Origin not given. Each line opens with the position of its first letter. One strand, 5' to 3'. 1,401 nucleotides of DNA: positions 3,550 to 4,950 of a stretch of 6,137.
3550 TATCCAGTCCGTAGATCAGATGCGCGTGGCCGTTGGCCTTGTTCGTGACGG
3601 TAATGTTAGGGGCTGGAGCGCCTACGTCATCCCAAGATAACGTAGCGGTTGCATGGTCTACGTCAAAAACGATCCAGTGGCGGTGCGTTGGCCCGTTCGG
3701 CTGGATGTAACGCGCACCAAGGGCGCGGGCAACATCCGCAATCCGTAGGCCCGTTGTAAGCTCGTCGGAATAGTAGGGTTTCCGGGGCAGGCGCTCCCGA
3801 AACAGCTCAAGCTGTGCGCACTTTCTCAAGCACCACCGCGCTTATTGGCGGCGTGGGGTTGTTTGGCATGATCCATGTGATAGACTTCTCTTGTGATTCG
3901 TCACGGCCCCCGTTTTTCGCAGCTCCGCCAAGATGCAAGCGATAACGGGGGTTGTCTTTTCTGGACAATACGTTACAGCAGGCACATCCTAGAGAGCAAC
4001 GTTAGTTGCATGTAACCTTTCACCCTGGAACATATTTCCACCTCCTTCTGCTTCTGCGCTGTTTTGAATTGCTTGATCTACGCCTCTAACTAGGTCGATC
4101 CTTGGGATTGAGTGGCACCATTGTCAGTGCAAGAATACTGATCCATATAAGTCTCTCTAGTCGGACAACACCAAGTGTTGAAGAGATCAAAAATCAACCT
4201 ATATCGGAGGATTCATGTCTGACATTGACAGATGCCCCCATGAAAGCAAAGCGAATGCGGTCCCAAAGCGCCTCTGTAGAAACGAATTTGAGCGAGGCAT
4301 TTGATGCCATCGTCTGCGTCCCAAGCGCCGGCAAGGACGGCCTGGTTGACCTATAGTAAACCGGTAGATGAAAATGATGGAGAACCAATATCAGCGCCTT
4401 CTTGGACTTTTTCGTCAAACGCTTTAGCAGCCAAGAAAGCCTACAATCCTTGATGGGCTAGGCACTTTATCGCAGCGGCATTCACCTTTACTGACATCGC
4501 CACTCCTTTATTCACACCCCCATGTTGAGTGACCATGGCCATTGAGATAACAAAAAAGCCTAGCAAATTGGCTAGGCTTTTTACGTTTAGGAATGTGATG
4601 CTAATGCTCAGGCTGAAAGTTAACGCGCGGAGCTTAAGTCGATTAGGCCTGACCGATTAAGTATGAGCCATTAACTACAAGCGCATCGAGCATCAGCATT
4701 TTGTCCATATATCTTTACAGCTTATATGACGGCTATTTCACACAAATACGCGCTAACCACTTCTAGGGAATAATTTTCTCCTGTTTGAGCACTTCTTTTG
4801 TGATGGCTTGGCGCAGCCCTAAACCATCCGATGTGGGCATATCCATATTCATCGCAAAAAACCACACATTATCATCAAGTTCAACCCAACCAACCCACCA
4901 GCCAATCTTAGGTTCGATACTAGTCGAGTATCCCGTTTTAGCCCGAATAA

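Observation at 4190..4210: Composition break and probable transposition-unit boundary near 4200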

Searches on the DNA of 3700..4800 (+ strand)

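Call 4: search_dna_similar(query=window:3700-4800:+, collection=plasmids, mode=near, rows=spread, max_rows=40)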
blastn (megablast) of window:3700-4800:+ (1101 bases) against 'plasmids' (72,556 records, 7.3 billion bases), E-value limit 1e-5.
Records with a match: 1171; places in all: 1295; records where one place covers at least 80% of the query: 278.
Best place of each record, by identity: >=99% 330; 95-99% 705; 90-95% 125; 80-90% 8; 60-80% 3.
By first word of the organism name: Klebsiella 752; Escherichia 170; Enterobacter 142; Citrobacter 36; Salmonella 20; Serratia 10; Proteus 8; Aeromonas 7; Pseudomonas 5; Raoultella 4; and 11 more.
By predicted mobility (MOB-suite, as given by PLSDB): conjugative 903; mobilizable 183; non-mobilizable 85.
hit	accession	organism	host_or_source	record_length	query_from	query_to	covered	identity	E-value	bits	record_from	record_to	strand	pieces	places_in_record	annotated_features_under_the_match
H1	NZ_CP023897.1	Escherichia coli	Homo sapiens,rectal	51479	1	1101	100%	99.9%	0e+0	2028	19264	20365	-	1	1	replication initiation protein | OXA-48 family carbapenem-hydrolyzing class D beta-lactamase OXA-181 | blaOXA-181: OXA-48 family carbapenem-hydrolyzing class D beta-lactamase OXA-181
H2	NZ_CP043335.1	Escherichia coli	Homo sapiens,pure culture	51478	1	1101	100%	99.9%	0e+0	2028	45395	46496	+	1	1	replication initiation protein | OXA-48 family carbapenem-hydrolyzing class D beta-lactamase OXA-181 | blaOXA-181: OXA-48 family carbapenem-hydrolyzing class D beta-lactamase OXA-181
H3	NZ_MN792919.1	Enterobacter hormaechei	-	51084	1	1101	100%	99.9%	0e+0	2028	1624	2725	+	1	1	replication initiation protein | OXA-48 family carbapenem-hydrolyzing class D beta-lactamase OXA-181 | blaOXA-181: OXA-48 family carbapenem-hydrolyzing class D beta-lactamase OXA-181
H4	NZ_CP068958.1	Klebsiella pneumoniae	Homo sapiens,Plasmid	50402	1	1101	100%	99.9%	0e+0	2028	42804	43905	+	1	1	replication initiation protein | OXA-48 family carbapenem-hydrolyzing class D beta-lactamase OXA-181 | blaOXA-181: OXA-48 family carbapenem-hydrolyzing class D beta-lactamase OXA-181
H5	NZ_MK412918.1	Escherichia coli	Homo sapiens,urine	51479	1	1101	100%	99.9%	0e+0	2028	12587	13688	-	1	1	replication initiation protein | OXA-48 family carbapenem-hydrolyzing class D beta-lactamase OXA-181 | blaOXA-181: OXA-48 family carbapenem-hydrolyzing class D beta-lactamase OXA-181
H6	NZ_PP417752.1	Shigella flexneri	-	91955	1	1101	100%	99.9%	0e+0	2028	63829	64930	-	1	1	replication initiation protein | OXA-48 family carbapenem-hydrolyzing class D beta-lactamase OXA-181 | blaOXA-181: OXA-48 family carbapenem-hydrolyzing class D beta-lactamase OXA-181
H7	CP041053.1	Enterobacter hormaechei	Pure culture,urine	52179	1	1101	100%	99.7%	0e+0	2017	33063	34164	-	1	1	replicase | OXA-48 family carbapenem-hydrolyzing class D beta-lactamase OXA-181 | blaOXA-181: OXA-48 family carbapenem-hydrolyzing class D beta-lactamase OXA-181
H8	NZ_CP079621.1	Klebsiella pneumoniae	Homo sapiens,Pus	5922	131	1101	88%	99.9%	0e+0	1788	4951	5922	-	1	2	OXA-48 family carbapenem-hydrolyzing class D beta-lactamase OXA-181 | blaOXA-181: OXA-48 family carbapenem-hydrolyzing class D beta-lactamase OXA-181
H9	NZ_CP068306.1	Klebsiella pneumoniae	Homo sapiens,Plasmid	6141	131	1101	88%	99.9%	0e+0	1788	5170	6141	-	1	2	OXA-48 family carbapenem-hydrolyzing class D beta-lactamase OXA-232 | blaOXA-232: OXA-48 family carbapenem-hydrolyzing class D beta-lactamase OXA-232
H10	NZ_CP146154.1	Klebsiella pneumoniae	-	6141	131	1101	88%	99.9%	0e+0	1788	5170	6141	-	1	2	OXA-48 family carbapenem-hydrolyzing class D beta-lactamase OXA-232 | blaOXA-232: OXA-48 family carbapenem-hydrolyzing class D beta-lactamase OXA-232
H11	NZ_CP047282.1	Klebsiella quasipneumoniae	Homo sapiens,Rectum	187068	685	1101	38%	98.8%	0e+0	743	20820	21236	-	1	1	OXA-48 family carbapenem-hydrolyzing class D beta-lactamase OXA-204 | blaOXA-204: OXA-48 family carbapenem-hydrolyzing class D beta-lactamase OXA-204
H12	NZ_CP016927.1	Klebsiella pneumoniae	Homo sapiens,tracheal aspirate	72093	685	1101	38%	97.6%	0e+0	715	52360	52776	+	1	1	LysR family transcriptional regulator | OXA-48 family carbapenem-hydrolyzing class D beta-lactamase OXA-48 | blaOXA-48: OXA-48 family carbapenem-hydrolyzing class D beta-lactamase OXA-48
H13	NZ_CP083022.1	Klebsiella pneumoniae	Homo sapiens,urine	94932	685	1101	38%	97.6%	0e+0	715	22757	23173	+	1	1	LysR family transcriptional regulator | OXA-48 family carbapenem-hydrolyzing class D beta-lactamase OXA-48 | blaOXA-48: OXA-48 family carbapenem-hydrolyzing class D beta-lactamase OXA-48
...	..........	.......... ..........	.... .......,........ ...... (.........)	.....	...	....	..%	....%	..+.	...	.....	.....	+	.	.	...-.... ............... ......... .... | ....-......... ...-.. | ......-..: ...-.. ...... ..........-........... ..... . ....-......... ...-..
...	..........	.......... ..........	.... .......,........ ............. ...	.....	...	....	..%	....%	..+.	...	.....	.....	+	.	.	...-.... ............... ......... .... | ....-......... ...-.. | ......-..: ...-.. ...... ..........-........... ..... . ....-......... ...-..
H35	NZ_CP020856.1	Klebsiella pneumoniae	Homo sapiens,respiratory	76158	506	685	16%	100.0%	3e-88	333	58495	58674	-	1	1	EreA2: macrolide esterase | ere(A): EreA family erythromycin esterase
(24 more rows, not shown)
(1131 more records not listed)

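Call 7: search_dna_similar(query=window:3830-4260:+, collection=plasmids, mode=distant, rows=spread, max_rows=50)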
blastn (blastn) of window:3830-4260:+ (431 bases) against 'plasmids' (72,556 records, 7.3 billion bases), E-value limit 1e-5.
Records with a match: 543; places in all: 568; records where one place covers at least 80% of the query: 282.
Best place of each record, by identity: >=99% 321; 95-99% 17; 90-95% 112; 80-90% 18; 60-80% 75.
By first word of the organism name: Klebsiella 238; Escherichia 91; Aeromonas 86; Enterobacter 71; Salmonella 15; Citrobacter 12; Pseudomonas 5; Proteus 4; Serratia 4; uncultured 3; and 11 more.
By predicted mobility (MOB-suite, as given by PLSDB): conjugative 266; mobilizable 217; non-mobilizable 60.
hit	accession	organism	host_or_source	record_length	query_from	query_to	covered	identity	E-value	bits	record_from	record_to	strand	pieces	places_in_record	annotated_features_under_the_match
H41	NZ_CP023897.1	Escherichia coli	Homo sapiens,rectal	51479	1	431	100%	99.8%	0e+0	772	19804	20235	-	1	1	none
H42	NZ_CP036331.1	Klebsiella pneumoniae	Homo sapiens,blood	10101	1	431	100%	99.8%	0e+0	772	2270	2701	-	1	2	none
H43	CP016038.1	Escherichia coli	-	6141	1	431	100%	99.8%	0e+0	772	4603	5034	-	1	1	none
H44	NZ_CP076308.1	Escherichia coli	Homo sapiens,urine, catheter urine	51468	1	431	100%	99.8%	0e+0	772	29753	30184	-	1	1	none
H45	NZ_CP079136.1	Klebsiella pneumoniae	Homo sapiens,urine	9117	1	431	100%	99.8%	0e+0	772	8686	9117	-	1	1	none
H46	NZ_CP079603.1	Klebsiella pneumoniae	Homo sapiens,Endotracheal aspirate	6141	1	431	100%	99.8%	0e+0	772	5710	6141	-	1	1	none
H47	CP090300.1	Escherichia coli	Homo sapiens,anal swab specimens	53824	1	431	100%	99.8%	0e+0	772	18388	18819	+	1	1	none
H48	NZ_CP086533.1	Escherichia coli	Homo sapiens,stool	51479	1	431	100%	99.8%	0e+0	772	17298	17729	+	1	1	none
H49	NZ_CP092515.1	Klebsiella quasipneumoniae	Homo sapiens,HVS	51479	1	431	100%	99.8%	0e+0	772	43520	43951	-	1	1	none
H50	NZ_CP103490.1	Klebsiella quasipneumoniae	Homo sapiens,blood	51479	1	431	100%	99.8%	0e+0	772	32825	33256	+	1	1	none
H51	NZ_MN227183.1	Klebsiella pneumoniae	-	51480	1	431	100%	99.8%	0e+0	772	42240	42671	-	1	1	none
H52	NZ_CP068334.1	Klebsiella pneumoniae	Homo sapiens,Plasmid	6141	1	431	100%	99.8%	0e+0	772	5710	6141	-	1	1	none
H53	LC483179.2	Escherichia coli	Homo sapiens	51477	1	431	100%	99.8%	0e+0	772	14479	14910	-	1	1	none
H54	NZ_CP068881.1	Escherichia coli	Homo sapiens,Plasmid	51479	1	431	100%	99.8%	0e+0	772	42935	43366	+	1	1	none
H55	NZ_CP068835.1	Klebsiella pneumoniae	Homo sapiens,Plasmid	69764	1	431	100%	99.8%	0e+0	772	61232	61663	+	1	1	none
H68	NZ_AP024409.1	Aeromonas caviae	-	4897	5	151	34%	88.6%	5e-44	186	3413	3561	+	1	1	none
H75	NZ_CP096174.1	Klebsiella pneumoniae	Homo sapiens,Pure culture one microbial ...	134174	355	431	18%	100.0%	2e-30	140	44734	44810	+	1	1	none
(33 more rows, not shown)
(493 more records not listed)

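Call 11: get_annotated_region(hit=H75, flank=5000)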
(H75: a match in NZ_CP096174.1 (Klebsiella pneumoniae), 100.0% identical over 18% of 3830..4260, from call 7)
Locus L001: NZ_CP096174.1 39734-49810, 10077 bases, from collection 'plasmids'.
description: Klebsiella pneumoniae strain dm730a plasmid p_dm730a_NDM5, complete sequence
organism: Klebsiella pneumoniae (NCBI taxid 573)
taxonomy: Bacteria; Pseudomonadota; Gammaproteobacteria; Enterobacterales; Enterobacteriaceae; Klebsiella; Klebsiella pneumoniae
host: -; source: Homo sapiens,Pure culture one microbial species,Wound swab; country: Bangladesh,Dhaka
typing (MOB-suite, as given by PLSDB): conjugative; replicon IncFIB,IncFII,rep_cluster_2183; relaxase MOBF,MOBF; mating-pair formation MPF_F
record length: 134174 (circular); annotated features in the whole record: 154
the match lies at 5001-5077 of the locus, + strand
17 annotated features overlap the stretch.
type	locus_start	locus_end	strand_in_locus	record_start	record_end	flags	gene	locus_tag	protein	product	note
CDS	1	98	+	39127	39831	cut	-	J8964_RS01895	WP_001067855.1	IS6-like element IS26 family transposase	-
CDS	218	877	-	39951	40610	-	-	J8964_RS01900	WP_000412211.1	type A-1 chloramphenicol O-acetyltransferase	-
predicted_resistance_gene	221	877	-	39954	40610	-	catA1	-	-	type A-1 chloramphenicol O-acetyltransferase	predicted by amrfinderplus; class PHENICOL; identity 100.0%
CDS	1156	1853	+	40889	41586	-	-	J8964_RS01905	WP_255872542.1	IS1 family transposase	-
CDS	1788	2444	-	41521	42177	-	-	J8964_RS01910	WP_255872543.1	hypothetical protein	-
CDS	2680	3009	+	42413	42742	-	-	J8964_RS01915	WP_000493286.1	type II toxin-antitoxin system RelE/ParE family toxin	-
CDS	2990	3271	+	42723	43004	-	-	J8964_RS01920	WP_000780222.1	helix-turn-helix transcriptional regulator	-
CDS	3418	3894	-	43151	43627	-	-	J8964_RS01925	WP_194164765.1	DUF4113 domain-containing protein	-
CDS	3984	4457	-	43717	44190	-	-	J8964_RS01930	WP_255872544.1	Tn3 family transposase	GO:0006313 - DNA transposition [Evidence IEA]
CDS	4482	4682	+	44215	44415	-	-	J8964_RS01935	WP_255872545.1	hypothetical protein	-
CDS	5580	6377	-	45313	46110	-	-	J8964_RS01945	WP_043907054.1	OXA-48 family carbapenem-hydrolyzing class D beta-lactamase OXA-232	-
predicted_resistance_gene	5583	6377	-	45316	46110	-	blaOXA-232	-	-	OXA-48 family carbapenem-hydrolyzing class D beta-lactamase OXA-232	predicted by amrfinderplus; class BETA-LACTAM; identity 100.0%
CDS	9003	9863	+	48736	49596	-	-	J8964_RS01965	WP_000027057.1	broad-spectrum class A beta-lactamase TEM-1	-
predicted_resistance_gene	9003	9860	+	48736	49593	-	blaTEM-1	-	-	broad-spectrum class A beta-lactamase TEM-1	predicted by amrfinderplus; class BETA-LACTAM; identity 100.0%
CDS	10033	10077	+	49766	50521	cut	-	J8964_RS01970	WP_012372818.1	16S rRNA (guanine(1405)-N(7))-methyltransferase RmtB1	-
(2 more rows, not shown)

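Call 35: get_annotated_region(hit=H35, flank=1500)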
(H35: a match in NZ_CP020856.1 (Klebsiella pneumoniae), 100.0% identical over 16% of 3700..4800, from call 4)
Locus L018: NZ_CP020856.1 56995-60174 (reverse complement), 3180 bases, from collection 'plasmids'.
description: Klebsiella pneumoniae strain KPN528 plasmid pKPN528-3, complete sequence
organism: Klebsiella pneumoniae (NCBI taxid 573)
taxonomy: Bacteria; Pseudomonadota; Gammaproteobacteria; Enterobacterales; Enterobacteriaceae; Klebsiella; Klebsiella pneumoniae
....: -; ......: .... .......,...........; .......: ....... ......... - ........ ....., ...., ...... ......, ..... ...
typing (MOB-suite, as given by PLSDB): mobilizable; replicon IncFIA,IncR
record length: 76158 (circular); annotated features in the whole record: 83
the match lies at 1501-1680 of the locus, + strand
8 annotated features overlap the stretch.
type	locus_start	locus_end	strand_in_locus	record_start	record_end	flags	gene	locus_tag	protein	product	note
CDS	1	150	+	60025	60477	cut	-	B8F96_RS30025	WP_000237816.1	NAD(+)--rifampin ADP-ribosyltransferase Arr-2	-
predicted_resistance_gene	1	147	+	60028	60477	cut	arr-2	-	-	NAD(+)--rifampin ADP-ribosyltransferase Arr-2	predicted by amrfinderplus; class RIFAMYCIN; identity 100.0%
predicted_resistance_gene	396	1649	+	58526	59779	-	ere(A)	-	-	EreA family erythromycin esterase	predicted by amrfinderplus; class MACROLIDE; identity 100.0%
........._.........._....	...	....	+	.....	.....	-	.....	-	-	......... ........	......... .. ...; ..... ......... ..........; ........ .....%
predicted_resistance_gene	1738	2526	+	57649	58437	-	aadA1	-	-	ANT(3'')-Ia family aminoglycoside nucleotidyltransferase AadA1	predicted by amrfinderplus; class AMINOGLYCOSIDE; identity 100.0%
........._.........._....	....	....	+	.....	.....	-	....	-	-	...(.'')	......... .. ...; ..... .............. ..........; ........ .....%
CDS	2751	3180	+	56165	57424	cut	-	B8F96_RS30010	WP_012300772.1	chloramphenicol efflux MFS transporter CmlA5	-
predicted_resistance_gene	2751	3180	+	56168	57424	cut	cmlA5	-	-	chloramphenicol efflux MFS transporter CmlA5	predicted by amrfinderplus; class PHENICOL; identity 100.0%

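Call 36: get_annotated_region(hit=H12, flank=1200)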
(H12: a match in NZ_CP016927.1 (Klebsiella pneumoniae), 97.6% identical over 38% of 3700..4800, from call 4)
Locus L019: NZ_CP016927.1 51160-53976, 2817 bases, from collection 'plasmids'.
description: Klebsiella pneumoniae isolate 23 plasmid pIncL_M_DHQP1400954, complete sequence
organism: Klebsiella pneumoniae (NCBI taxid 573)
taxonomy: Bacteria; Pseudomonadota; Gammaproteobacteria; Enterobacterales; Enterobacteriaceae; Klebsiella; Klebsiella pneumoniae
host: -; source: Homo sapiens,tracheal aspirate; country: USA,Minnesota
typing (MOB-suite, as given by PLSDB): conjugative; replicon IncL/M; relaxase MOBP; mating-pair formation MPF_I
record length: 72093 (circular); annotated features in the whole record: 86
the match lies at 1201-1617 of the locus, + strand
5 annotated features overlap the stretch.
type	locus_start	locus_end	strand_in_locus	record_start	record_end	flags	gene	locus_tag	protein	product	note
CDS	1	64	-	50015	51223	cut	-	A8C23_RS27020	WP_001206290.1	IS4-like element IS10A family transposase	GO:0006313 - DNA transposition [Evidence IEA]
CDS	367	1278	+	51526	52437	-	-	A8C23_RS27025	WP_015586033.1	LysR family transcriptional regulator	-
CDS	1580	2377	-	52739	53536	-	-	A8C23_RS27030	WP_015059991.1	OXA-48 family carbapenem-hydrolyzing class D beta-lactamase OXA-48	-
predicted_resistance_gene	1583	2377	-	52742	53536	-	blaOXA-48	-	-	OXA-48 family carbapenem-hydrolyzing class D beta-lactamase OXA-48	predicted by amrfinderplus; class BETA-LACTAM; identity 100.0%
CDS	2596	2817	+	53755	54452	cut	-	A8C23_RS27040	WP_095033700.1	IS1-like element IS1B family transposase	GO:0006313 - DNA transposition [Evidence IEA]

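Call 41: get_annotated_region(hit=H68, flank=3000)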
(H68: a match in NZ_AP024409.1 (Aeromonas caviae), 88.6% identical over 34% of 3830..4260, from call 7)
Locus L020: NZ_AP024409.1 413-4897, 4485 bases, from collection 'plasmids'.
description: Aeromonas caviae strain KAM376 plasmid pKAM376_7, complete sequence
organism: Aeromonas caviae (NCBI taxid 648)
taxonomy: Bacteria; Pseudomonadota; Gammaproteobacteria; Aeromonadales; Aeromonadaceae; Aeromonas; Aeromonas caviae
host: -; source: -; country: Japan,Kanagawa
typing (MOB-suite, as given by PLSDB): mobilizable; relaxase MOBP
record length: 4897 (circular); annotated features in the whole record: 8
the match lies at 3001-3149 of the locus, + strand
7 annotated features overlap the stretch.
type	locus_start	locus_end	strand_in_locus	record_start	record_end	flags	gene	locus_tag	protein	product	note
CDS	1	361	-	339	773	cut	-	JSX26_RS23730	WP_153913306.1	MbeB family mobilization protein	-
CDS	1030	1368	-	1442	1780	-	-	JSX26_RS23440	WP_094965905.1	MobC family plasmid mobilization relaxosome protein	-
CDS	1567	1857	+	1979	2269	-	-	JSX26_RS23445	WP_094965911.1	hypothetical protein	-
CDS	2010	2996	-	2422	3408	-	-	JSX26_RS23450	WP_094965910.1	replication initiation protein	-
CDS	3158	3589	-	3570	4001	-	-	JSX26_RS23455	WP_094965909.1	DUF6530 family protein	-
CDS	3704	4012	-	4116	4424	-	-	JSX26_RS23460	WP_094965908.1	CcdB family protein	-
CDS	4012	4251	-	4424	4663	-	-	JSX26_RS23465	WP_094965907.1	type II toxin-antitoxin system CcdA family antitoxin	-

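Call 45: search_rna_families(source=window, start=3780, end=4260, threshold=evalue, max_evalue=1, show_alignments=1)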
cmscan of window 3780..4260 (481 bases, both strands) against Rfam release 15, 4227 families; matches with E-value up to 1: 3.
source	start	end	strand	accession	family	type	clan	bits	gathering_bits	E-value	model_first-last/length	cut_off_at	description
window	3841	3953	-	RF01089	PK-repBA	Cis-reg;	-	37.8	45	7.5e-07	1-124/124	no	Pseudoknot of the regulatory region of the repBA gene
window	3880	3960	+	RF00042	CopA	Gene; antisense;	-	20.9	60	0.27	1-92/92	no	CopA-like RNA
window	3880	3958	-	RF01087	PK-repZ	Cis-reg;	-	18.7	44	0.085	2-85/150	no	Pseudoknot of the regulatory region of the repZ gene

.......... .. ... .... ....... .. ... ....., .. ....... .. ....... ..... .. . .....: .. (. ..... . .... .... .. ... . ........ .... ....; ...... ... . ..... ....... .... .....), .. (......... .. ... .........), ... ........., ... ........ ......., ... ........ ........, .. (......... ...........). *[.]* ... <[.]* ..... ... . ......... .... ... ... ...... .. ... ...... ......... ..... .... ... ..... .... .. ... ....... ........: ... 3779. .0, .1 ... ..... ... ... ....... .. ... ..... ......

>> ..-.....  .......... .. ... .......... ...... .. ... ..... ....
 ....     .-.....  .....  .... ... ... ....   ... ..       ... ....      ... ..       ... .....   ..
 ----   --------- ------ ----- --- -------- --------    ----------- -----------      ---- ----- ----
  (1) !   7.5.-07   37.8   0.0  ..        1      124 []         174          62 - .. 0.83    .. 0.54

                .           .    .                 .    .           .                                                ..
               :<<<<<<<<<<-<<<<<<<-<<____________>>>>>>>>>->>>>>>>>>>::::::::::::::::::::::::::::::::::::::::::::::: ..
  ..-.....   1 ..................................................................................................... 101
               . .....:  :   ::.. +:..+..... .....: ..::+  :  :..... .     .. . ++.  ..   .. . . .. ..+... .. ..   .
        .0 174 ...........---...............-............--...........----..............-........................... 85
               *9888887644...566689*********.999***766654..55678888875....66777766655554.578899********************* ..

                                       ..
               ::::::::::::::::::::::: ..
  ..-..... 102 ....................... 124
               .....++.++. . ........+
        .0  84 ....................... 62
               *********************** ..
